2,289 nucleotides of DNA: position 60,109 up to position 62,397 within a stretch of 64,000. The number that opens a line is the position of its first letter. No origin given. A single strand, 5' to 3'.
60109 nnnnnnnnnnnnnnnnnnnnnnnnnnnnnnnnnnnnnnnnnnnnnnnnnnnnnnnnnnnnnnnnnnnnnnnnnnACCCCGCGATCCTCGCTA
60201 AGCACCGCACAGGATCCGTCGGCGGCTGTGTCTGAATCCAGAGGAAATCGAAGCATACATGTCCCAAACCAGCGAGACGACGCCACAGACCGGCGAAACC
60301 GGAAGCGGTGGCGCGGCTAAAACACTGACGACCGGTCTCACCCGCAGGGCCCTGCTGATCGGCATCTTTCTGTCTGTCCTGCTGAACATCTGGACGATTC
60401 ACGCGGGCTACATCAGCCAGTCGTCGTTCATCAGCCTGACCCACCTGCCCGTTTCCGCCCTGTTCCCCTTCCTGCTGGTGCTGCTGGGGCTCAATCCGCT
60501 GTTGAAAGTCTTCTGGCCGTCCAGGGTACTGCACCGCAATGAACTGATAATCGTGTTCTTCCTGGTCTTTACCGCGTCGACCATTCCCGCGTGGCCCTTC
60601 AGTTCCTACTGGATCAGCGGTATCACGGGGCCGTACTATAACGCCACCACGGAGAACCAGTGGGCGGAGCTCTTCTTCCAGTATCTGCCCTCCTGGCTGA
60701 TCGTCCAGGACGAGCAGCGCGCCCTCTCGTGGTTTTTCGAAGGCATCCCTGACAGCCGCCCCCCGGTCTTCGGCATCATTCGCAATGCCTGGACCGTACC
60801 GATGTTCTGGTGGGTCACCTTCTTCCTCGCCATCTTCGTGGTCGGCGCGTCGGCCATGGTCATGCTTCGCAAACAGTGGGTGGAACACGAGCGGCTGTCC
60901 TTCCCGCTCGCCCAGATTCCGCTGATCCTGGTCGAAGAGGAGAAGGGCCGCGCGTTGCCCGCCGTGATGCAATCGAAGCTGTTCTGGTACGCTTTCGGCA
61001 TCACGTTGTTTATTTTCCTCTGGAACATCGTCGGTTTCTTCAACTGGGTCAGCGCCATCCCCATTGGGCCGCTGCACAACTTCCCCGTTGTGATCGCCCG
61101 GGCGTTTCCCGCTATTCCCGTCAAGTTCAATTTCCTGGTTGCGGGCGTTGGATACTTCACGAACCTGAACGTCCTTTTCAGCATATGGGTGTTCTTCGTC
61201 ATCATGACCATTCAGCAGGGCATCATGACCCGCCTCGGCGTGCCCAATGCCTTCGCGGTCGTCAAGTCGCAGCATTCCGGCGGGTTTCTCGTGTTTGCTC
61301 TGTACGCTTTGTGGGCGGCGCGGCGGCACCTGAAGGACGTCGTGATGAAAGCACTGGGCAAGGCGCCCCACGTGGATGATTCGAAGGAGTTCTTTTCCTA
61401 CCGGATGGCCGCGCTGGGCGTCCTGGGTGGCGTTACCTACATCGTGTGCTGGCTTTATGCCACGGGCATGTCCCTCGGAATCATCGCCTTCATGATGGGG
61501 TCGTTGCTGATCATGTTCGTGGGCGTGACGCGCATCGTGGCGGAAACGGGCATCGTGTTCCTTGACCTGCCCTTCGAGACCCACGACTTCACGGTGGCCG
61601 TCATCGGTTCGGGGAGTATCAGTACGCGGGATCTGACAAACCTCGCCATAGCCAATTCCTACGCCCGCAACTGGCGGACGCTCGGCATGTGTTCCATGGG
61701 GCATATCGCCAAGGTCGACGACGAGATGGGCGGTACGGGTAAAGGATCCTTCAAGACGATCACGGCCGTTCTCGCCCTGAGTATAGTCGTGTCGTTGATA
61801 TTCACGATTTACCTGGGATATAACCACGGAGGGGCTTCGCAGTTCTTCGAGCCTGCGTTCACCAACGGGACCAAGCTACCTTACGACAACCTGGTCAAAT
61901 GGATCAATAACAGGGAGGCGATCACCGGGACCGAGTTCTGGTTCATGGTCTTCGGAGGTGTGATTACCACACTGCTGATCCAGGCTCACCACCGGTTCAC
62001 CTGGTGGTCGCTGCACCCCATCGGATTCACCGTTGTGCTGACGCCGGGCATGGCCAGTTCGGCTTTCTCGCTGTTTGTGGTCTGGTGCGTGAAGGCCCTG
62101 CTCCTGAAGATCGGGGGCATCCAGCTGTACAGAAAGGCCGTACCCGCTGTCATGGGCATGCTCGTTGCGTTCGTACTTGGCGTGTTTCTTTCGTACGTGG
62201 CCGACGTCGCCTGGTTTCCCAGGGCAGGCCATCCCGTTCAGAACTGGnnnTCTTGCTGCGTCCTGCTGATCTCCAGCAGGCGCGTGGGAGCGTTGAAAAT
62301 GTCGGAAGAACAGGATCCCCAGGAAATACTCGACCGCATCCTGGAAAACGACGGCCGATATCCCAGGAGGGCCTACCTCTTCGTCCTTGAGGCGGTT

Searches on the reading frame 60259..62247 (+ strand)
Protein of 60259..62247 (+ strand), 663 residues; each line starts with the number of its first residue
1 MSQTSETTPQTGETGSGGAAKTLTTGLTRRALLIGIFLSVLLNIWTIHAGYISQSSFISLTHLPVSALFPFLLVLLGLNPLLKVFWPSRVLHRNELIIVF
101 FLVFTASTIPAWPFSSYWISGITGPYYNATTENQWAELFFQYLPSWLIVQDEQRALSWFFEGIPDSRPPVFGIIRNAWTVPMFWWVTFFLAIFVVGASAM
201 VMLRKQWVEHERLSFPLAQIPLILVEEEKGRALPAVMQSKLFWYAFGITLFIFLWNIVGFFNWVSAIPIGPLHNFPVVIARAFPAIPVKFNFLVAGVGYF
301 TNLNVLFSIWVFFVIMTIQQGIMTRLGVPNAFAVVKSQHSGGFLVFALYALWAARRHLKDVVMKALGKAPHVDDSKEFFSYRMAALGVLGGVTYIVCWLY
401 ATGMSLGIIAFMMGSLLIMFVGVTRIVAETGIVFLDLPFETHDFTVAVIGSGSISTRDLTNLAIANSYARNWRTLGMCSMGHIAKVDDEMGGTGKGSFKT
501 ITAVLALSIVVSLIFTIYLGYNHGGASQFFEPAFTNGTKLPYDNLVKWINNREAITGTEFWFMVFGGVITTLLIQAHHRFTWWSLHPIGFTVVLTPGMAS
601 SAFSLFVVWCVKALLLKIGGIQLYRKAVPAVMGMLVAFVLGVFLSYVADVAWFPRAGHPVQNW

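Call 31: search_protein_families(library=pfam, proteins=[window:60259-62247:+], max_evalue=0.001)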
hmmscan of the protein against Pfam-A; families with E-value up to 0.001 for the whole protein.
window:60259-62247:+ (663 aa): 2 families
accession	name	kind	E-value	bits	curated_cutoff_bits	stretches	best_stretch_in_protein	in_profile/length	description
PF20581.3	DUF6785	-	1.7e-108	363.8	25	1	29-524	2-498/498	Family of unknown function (DUF6785)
PF20580.3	DUF6784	-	6.9e-18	65.1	26.4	1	561-644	2-86/101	Domain of unknown function (DUF6784)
